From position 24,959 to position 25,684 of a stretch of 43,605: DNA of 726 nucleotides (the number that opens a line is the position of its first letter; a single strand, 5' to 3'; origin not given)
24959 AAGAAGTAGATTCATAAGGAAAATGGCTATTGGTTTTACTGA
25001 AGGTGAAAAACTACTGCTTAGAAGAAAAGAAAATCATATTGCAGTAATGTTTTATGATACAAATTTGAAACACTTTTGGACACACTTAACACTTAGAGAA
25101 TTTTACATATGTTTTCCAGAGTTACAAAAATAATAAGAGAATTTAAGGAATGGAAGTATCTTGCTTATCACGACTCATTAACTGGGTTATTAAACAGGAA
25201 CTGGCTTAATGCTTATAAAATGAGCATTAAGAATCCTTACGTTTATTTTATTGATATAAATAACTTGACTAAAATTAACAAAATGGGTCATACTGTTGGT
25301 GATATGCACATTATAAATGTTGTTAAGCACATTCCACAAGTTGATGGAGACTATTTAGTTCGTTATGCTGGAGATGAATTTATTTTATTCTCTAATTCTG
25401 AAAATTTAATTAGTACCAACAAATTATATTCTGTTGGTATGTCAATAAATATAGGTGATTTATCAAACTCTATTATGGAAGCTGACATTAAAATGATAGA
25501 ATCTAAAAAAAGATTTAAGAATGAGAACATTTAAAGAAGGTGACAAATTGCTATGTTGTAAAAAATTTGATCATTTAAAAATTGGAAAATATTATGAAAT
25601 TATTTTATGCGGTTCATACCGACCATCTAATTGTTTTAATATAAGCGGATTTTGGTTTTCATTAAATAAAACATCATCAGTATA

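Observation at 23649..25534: Radical SAM / hypothetical / minimal GGDEF three-gene operon seeded next to an HNH endonuclease remnant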

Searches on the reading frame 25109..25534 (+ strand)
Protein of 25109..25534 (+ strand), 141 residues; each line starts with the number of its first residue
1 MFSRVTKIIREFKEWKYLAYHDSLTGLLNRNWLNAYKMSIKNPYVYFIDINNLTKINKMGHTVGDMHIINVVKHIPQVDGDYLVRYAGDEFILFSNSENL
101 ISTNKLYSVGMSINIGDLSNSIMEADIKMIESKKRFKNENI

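Call 3: search_protein_families(library=pfam, proteins=[window:25109-25534:+], max_evalue=1)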
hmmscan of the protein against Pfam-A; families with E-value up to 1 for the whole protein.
window:25109-25534:+ (141 aa): 2 families
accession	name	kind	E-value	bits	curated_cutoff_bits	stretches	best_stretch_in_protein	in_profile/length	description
PF00990.26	GGDEF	-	4.5e-11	43.2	23.8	1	19-99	1-92/161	Diguanylate cyclase, GGDEF domain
PF10304.15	RTP1_C2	-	0.08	13.1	21.1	1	68-86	5-23/34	Required for nuclear transport of RNA pol II C-terminus 2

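Call 4: search_protein_families(library=ncbifam, proteins=[window:25109-25534:+], max_evalue=1)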
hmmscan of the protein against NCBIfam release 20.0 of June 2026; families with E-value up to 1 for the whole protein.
window:25109-25534:+ (141 aa): 14 families
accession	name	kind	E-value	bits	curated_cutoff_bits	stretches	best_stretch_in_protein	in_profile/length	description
NF007423.1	PRK09966.1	equivalog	2e-10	40.2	325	1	8-94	228-325/390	diguanylate cyclase DgcN/YfiN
TIGR00254.1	GGDEF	domain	1.7e-09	37.6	37.4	1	18-100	4-97/168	diguanylate cyclase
NF008467.0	PRK11359.1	equivalog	2.1e-09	35.9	857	1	17-100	374-465/800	oxygen-sensing cyclic-di-GMP phosphodiesterase DosP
NF038266.1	diguan_SiaD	equivalog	4.3e-08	32.9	290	1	14-97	89-183/252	biofilm regulation diguanylate cyclase SiaD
NF045675.1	PhdiestaseDibA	equivalog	7.2e-08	31.2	980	1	1-99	185-294/623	phosphodiesterase DibA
NF053781.1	cdiGMPphdstlr2612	equivalog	1e-07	30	1600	1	5-95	826-928/1268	Tlr1612 family c-di-GMP phosphodiesterase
NF007474.0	PRK10060.1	equivalog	1.9e-07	29.7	782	1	13-98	231-325/663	cyclic di-GMP phosphodiesterase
NF040885.1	diguan_DgcJ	equivalog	1.2e-06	27.7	500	1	21-93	343-426/493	diguanylate cyclase DgcJ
NF007380.0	PRK09894.1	equivalog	1.3e-06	28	256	1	15-101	125-220/296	diguanylate cyclase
NF007135.0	PRK09581.1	equivalog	3.8e-06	26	474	1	17-94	290-378/457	PleD family two-component system response regulator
NF007298.0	PRK09776.1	equivalog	3.1e-05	22.1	1135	1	4-95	669-771/1111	diguanylate cyclase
NF051473.1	DigCycDgcsShew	equivalog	0.00064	19.2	400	1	12-98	128-225/291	diguanylate cyclase DgcS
NF045673.1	c-di-GMPRcptLapD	equivalog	0.012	13.9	1020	1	18-95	235-326/647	cyclic di-GMP receptor LapD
NF010536.0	PRK13923.2-1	equivalog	0.026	14.2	271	1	16-104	12-96/210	putative spore coat protein regulator protein YlbO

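Call 5: search_protein_families(library=phrogs, proteins=[window:25109-25534:+], max_evalue=0.01)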
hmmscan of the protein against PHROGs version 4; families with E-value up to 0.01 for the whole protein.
window:25109-25534:+ (141 aa): 6 families
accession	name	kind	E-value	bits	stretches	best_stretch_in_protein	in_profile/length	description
phrog_5594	-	unknown function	5.3e-17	62.9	1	13-100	352-448/528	-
phrog_14602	-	unknown function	3e-10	40.6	1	9-101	168-271/336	-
phrog_11823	-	unknown function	3.9e-09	36.5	1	14-95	257-349/693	-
phrog_9661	-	unknown function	5e-06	27.1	1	17-102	114-207/274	-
phrog_26035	-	unknown function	0.00015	21.8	1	36-121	317-406/446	-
phrog_8342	-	unknown function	0.00058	19.9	1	19-93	248-332/407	-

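Call 6: search_protein_families(library=padloc, proteins=[window:25109-25534:+], max_evalue=0.1)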
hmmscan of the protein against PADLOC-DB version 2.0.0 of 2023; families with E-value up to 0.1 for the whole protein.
window:25109-25534:+ (141 aa): 0 families

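Call 20: find_homologous_proteins(query=window:25109-25534:+, max_evalue=0.001)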
Query window:25109-25534:+ (141 aa): 266 proteins with E <= 0.001 among 268 candidates; the best 120 are listed.
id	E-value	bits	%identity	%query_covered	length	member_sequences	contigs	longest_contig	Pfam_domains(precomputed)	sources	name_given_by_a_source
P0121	7.0e-87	306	100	100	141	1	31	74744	PF00990.27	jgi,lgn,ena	-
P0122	1.5e-79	282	92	98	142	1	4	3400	PF00990.27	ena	-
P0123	1.4e-76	273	90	98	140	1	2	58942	PF00990.27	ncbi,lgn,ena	-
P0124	1.5e-76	273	89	98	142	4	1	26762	PF00990.27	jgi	jgi:GGDEF domain-containing protein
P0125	1.3e-69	250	83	99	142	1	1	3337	PF00990.27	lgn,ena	-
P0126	1.2e-59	218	74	100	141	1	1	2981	PF00990.27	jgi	-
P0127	1.5e-59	218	76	97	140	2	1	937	PF00990.27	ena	-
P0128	5.2e-50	187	65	100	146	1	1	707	PF00990.27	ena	-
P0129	6.7e-44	167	58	97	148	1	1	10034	PF00990.27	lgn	-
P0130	1.2e-42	163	59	100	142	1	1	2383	PF00990.27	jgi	jgi:diguanylate cyclase (GGDEF)-like protein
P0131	2.5e-41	159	57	99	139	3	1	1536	PF00990.27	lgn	-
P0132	1.2e-40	157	60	91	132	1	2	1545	PF00990.27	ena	-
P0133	2.9e-40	155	54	96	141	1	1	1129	PF00990.27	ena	-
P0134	6.0e-40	154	57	100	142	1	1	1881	PF00990.27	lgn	-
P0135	1.4e-39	153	61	95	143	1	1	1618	PF00990.27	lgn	-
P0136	2.4e-39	152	56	99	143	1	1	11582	PF00990.27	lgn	-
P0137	3.1e-39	152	56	97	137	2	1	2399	PF00990.27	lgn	-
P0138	4.6e-39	151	58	98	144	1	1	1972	PF00990.27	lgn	-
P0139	6.0e-39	151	60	97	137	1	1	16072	PF00990.27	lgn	-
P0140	7.0e-39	151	58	97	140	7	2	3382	PF00990.27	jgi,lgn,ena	jgi:GGDEF domain-containing protein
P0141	7.0e-39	151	59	94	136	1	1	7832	PF00990.27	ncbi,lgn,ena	-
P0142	9.1e-39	150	56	94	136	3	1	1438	PF00990.27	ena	-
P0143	1.5e-38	150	57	98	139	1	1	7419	PF00990.27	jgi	jgi:GGDEF domain-containing protein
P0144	2.4e-38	149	59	97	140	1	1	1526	PF00990.27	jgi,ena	-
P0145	2.5e-38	149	53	97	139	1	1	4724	PF00990.27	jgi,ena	-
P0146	2.7e-38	149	56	94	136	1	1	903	PF00990.27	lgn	-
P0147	3.8e-38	148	58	96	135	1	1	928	PF00990.27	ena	-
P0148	4.0e-38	148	60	91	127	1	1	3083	PF00990.27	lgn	-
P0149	4.3e-38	148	56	96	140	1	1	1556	PF00990.27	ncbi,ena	-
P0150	4.4e-38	148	54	99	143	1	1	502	PF00990.27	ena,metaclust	metaclust:\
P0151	4.9e-38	148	55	100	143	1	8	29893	PF00990.27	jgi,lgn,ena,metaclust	metaclust:\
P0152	5.4e-38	148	61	95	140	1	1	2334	PF00990.27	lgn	-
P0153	9.4e-38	147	55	97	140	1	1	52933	PF00990.27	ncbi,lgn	ncbi:MAG: GGDEF domain-containing protein [bacterium]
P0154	9.5e-38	147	57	97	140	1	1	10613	PF00990.27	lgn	-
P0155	1.1e-37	147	58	97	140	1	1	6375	PF00990.27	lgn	-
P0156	1.3e-37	147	56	99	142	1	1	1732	PF00990.27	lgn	-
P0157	1.4e-37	147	51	99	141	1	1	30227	PF00990.27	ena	-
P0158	1.5e-37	147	62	89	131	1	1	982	PF00990.27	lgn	-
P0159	1.6e-37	146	58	92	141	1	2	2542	PF00990.27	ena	-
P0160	1.7e-37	146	57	99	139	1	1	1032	PF00990.27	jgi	jgi:GGDEF domain-containing protein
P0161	2.4e-37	146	58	97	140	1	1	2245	PF00990.27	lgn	-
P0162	3.0e-37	146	58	97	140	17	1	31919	PF00990.27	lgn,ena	-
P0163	3.4e-37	145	57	99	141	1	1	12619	PF00990.27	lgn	-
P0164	4.9e-37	145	56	99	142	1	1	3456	PF00990.27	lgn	-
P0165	5.1e-37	145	56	99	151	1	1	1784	PF00990.27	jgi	jgi:GGDEF domain-containing protein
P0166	6.3e-37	144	57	97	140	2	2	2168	PF00990.27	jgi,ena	-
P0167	6.6e-37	144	59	94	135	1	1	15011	PF00990.27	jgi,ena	-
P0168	9.7e-37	144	60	86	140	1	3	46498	PF00990.27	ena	-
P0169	1.1e-36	144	59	97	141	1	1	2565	PF00990.27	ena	-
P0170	1.1e-36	144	59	94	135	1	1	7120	PF00990.27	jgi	jgi:diguanylate cyclase (GGDEF)-like protein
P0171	1.2e-36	144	58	97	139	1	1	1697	PF00990.27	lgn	-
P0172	1.2e-36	144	57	98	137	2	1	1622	PF00990.27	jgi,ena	-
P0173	1.2e-36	144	56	97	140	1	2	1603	PF00990.27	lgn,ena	-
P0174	1.3e-36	143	57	97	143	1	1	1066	PF00990.27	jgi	jgi:GGDEF domain-containing protein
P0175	1.3e-36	143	56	97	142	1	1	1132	PF00990.27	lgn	-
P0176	1.4e-36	143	55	94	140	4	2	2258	PF00990.27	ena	-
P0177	1.6e-36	143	56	97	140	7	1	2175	PF00990.27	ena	-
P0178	2.0e-36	143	55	97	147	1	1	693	PF00990.27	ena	-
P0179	2.1e-36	143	56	95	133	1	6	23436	PF00990.27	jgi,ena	-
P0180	2.8e-36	142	57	94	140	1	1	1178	PF00990.27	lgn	-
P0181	2.8e-36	142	55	97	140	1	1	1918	PF00990.27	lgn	-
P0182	2.9e-36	142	56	97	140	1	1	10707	PF00990.27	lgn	-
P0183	3.4e-36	142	56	100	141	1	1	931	PF00990.27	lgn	-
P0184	3.4e-36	142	54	92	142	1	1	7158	PF00990.27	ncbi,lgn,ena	-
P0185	4.6e-36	142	55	97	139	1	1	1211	PF00990.27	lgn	-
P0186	4.6e-36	142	56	97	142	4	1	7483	PF00990.27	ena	-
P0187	4.8e-36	142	54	99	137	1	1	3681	PF00990.27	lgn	-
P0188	4.9e-36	142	59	93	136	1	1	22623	PF00990.27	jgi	jgi:GGDEF domain-containing protein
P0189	5.4e-36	141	59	93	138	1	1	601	PF00990.27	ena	-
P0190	5.4e-36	141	60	94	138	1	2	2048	PF00990.27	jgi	jgi:GGDEF domain-containing protein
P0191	6.1e-36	141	57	97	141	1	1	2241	PF00990.27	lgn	-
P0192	8.1e-36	141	55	99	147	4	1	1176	PF00990.27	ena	-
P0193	8.6e-36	141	55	97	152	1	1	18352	PF00990.27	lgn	-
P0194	8.8e-36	141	59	91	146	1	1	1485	PF00990.27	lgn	-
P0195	9.5e-36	141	55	94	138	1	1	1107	PF00990.27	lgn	-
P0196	9.5e-36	141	59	89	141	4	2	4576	PF00990.27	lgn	-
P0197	1.2e-35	140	58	93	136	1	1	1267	PF00990.27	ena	-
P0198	1.3e-35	140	58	94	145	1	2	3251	PF00990.27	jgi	jgi:GGDEF domain-containing protein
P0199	1.6e-35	140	56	99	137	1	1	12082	PF00990.27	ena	-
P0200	1.7e-35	140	55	93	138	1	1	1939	PF00990.27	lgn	-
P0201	1.8e-35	140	59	93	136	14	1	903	PF00990.27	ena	-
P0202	1.8e-35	140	56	99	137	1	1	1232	PF00990.27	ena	-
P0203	2.0e-35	140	55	93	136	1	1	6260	PF00990.27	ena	-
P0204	2.1e-35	140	54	99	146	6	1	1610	PF00990.27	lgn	-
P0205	2.2e-35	140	56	97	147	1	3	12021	PF00990.27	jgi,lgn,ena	-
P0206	2.3e-35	139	57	93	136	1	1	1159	PF00990.27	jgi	jgi:GGDEF domain-containing protein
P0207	2.5e-35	139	53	99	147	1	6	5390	PF00990.27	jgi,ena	-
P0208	2.7e-35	139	54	97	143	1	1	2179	PF00990.27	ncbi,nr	ncbi:GGDEF domain-containing protein [Dolichospermum sp. ST_sed3]|nr:GGDEF domain-containing protein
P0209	2.8e-35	139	56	96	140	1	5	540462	PF00990.27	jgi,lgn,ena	-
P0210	2.9e-35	139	56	100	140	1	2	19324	PF00990.27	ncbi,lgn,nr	ncbi:MAG: GGDEF domain-containing protein [Candidatus Omnitrophica bacterium]|nr:GGDEF domain-contai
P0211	3.1e-35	139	61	97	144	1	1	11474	PF00990.27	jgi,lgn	jgi:GGDEF domain-containing protein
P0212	3.1e-35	139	56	99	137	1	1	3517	PF00990.27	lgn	-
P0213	3.1e-35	139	54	96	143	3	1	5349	PF00990.27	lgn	-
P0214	3.3e-35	139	56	99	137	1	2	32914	PF00990.27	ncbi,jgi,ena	jgi:GGDEF domain-containing protein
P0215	3.5e-35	139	58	93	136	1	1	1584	PF00990.27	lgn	-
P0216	4.4e-35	139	53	99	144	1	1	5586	PF00990.27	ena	-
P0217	4.4e-35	139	56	93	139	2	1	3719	PF00990.27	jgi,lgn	-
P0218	4.6e-35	138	54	98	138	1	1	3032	PF00990.27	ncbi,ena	-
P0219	5.0e-35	138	57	91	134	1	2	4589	PF00990.27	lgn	-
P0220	6.0e-35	138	57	93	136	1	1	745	PF00990.27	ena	-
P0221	6.1e-35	138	53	94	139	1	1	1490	PF00990.27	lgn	-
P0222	6.6e-35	138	57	94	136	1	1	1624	PF00990.27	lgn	-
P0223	7.4e-35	138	54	97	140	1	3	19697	PF00990.27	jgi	jgi:GGDEF domain-containing protein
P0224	9.7e-35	137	58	93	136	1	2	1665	PF00990.27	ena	-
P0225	1.0e-34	137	56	97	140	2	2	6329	PF00990.27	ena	-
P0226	1.1e-34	137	57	93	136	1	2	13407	PF00990.27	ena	-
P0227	1.1e-34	137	56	93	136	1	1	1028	PF00990.27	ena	-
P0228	1.1e-34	137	57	93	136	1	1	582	PF00990.27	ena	-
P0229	1.1e-34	137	57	93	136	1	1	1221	PF00990.27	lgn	-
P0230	1.1e-34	137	57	93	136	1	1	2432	PF00990.27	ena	-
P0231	1.1e-34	137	56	96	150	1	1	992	PF00990.27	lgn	-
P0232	1.1e-34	137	54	100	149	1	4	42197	PF00990.27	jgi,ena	-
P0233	1.2e-34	137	57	93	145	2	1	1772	PF00990.27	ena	-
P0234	1.4e-34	137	58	89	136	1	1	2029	PF00990.27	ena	-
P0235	1.5e-34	137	57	93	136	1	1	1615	PF00990.27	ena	-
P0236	1.9e-34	136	55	99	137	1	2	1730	PF00990.27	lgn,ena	-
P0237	1.9e-34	136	55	99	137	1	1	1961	PF00990.27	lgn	-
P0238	1.9e-34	136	58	93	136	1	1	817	PF00990.27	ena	-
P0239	2.0e-34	136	57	95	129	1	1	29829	PF00990.27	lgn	-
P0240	2.0e-34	136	56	96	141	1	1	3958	PF00990.27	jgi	-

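Call 55: search_solved_structures(query=A4, max_evalue=0.001, show_alignments=2)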
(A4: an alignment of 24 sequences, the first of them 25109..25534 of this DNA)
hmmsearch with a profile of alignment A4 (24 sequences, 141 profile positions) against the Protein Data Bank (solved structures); distinct sequences matched with E-value up to 0.001: 40.
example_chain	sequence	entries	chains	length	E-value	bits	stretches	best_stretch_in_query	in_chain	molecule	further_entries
4urs_A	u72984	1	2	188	7.5e-16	61.7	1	11-98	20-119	DIGUANYLATE CYCLASE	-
5xgb_A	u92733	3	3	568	6.1e-11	45.8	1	10-96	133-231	Uncharacterized protein | Uncharacterized protein PA0861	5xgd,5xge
4urg_A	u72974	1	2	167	1.6e-10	44.5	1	21-99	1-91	DIGUANYLATE CYCLASE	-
8c05_A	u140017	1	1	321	2.9e-10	43.6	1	13-104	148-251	Sensor domain-containing diguanylate cyclase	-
6zxm_A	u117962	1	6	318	8.7e-10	42.1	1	12-101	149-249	Putative GGDEF/response regulator receiver domain protein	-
4urq_U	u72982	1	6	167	1.7e-09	41.2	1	22-98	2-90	DIGUANYLATE CYCLASE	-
6zxb_A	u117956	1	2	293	3.6e-09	40.1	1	12-101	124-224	Putative GGDEF/response regulator receiver domain protein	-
6zxc_A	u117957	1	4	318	4.3e-09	39.8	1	12-101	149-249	Putative GGDEF/response regulator receiver domain protein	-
7a7e_A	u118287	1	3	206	5.7e-09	39.5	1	9-94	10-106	Diguanylate cyclase TpbB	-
4wxo_A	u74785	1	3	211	1.1e-08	38.6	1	12-96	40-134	Uncharacterized protein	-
4zve_A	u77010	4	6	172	1.3e-08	38.3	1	22-104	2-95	Diguanylate cyclase DosC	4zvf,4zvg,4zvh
4wxw_A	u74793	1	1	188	8.9e-08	35.6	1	22-96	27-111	Uncharacterized protein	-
3mtk_A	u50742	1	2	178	1.2e-07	35.2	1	14-99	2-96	Diguanylate cyclase/phosphodiesterase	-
9p6j_A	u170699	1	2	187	1.6e-07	34.8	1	14-98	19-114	diguanylate cyclase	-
4yme_A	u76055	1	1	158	2.1e-07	34.4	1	19-94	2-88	sensory box/GGDEF family protein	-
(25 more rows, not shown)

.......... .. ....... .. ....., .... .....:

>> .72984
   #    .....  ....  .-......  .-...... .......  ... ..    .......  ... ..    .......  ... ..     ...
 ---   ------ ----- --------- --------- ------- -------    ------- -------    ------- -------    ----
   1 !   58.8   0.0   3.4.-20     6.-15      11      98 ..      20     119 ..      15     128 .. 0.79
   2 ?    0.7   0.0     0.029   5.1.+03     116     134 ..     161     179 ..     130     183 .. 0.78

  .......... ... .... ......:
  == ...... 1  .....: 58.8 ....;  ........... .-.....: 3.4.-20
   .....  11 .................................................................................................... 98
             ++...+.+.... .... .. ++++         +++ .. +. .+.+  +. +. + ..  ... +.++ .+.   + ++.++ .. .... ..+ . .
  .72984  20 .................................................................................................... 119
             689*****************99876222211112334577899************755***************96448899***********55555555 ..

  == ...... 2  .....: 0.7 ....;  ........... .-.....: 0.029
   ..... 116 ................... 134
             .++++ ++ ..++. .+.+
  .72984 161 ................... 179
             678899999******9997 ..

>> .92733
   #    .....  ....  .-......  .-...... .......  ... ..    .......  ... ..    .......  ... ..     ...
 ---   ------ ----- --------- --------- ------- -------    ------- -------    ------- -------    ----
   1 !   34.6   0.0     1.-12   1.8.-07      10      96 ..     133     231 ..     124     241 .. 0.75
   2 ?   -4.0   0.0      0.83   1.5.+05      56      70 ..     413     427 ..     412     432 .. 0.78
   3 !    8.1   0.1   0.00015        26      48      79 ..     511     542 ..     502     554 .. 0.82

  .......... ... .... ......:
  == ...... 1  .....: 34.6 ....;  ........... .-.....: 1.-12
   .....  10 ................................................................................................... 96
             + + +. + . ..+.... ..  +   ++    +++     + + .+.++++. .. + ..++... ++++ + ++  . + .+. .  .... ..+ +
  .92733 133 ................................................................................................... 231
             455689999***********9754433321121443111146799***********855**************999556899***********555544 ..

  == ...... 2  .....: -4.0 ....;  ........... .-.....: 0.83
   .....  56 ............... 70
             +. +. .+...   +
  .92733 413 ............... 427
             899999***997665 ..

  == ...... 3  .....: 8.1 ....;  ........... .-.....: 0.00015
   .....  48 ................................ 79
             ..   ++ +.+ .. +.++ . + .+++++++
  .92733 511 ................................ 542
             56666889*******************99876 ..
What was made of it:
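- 25109..25534 (+): Minimal stand-alone GGDEF protein (141 aa): AGDEF motif, short N-terminal helix, no I-site, about 24 residues deleted internally. Profile against the PDB hits T. maritima diguanylate cyclase 4urs at E = 7.5e-16, over residues 11-98 and 116-134 (calls 3, 55).
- On GGDEF domain (PF00990 / TIGR00254): The PDB profile hit to diguanylate cyclase 4urs has E = 7.5e-16 (call 55). Compared with 4urs, 18 residues replace 42 between the GGDEF hairpin and the last strand and helix (calls 3, 55).
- The GGDEF has all the diguanylate cyclase signature residues and a stalk-like N-terminal helix that matches the linker of T. maritima diguanylate cyclase (call 55).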

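Call 72: find_related_loci(query=A4, collection=viral_contigs, flank=6000)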
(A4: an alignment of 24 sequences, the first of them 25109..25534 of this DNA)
Query A4 (141 aa) in viral_contigs; peptide patterns used: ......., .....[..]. (x = any residue, [..] = any of these).
295 stretches matched a pattern; 19 encode a relative of the query (tblastn E <= 1e-3); 19 distinct loci.
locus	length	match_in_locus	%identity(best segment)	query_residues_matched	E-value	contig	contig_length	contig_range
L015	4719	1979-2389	53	1-137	7e-44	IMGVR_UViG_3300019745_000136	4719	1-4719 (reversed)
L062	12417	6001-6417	53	1-139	3e-42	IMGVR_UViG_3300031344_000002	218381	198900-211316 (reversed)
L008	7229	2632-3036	54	1-137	7e-41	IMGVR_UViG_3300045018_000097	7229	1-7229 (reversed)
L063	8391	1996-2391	53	1-133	2e-39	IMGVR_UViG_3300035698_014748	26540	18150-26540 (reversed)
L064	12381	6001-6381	54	1-129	1e-37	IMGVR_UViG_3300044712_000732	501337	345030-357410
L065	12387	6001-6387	53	10-137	4e-37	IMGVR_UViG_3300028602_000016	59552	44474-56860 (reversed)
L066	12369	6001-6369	57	13-133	1e-36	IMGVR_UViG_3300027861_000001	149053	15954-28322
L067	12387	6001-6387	59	7-137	2e-41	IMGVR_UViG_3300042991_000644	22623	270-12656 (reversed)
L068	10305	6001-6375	53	7-133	2e-36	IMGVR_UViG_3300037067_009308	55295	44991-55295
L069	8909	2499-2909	51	1-132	1e-35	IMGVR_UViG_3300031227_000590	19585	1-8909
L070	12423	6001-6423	48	1-139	4e-34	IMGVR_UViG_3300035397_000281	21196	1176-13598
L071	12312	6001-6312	59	9-112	6e-34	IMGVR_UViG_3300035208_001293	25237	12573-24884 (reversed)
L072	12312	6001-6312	59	9-112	6e-34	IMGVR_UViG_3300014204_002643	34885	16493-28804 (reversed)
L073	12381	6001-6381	54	9-133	2e-33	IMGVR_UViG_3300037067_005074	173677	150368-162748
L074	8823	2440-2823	45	13-137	2e-27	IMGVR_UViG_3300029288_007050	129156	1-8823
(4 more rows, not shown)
